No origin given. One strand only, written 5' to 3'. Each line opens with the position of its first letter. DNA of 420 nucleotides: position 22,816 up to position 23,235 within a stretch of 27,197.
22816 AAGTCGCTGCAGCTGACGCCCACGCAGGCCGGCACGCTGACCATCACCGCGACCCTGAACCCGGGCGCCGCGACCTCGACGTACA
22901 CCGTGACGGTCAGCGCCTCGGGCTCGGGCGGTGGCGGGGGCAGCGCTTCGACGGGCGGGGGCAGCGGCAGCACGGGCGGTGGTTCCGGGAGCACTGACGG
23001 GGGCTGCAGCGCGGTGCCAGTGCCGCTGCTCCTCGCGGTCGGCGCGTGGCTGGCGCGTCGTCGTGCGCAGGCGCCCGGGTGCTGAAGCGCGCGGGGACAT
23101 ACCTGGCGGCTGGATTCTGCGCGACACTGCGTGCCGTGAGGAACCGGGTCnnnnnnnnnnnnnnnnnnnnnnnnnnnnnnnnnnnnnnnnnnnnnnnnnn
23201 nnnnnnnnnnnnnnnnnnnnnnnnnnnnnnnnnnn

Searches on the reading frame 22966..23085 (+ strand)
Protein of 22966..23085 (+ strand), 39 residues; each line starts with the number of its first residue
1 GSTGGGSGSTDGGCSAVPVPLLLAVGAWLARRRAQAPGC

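Call 60: search_protein_families(library=ncbifam, proteins=[window:22966-23085:+], max_evalue=10)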
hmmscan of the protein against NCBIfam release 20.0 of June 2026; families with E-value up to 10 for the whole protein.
window:22966-23085:+ (39 aa): 1 family
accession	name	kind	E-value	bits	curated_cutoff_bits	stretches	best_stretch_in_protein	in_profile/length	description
NF045522.1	MXAN_2561_fam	equivalog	0.012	15.1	150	1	8-33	273-303/304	MXAN_2561 family MXYO-CTERM-anchored protein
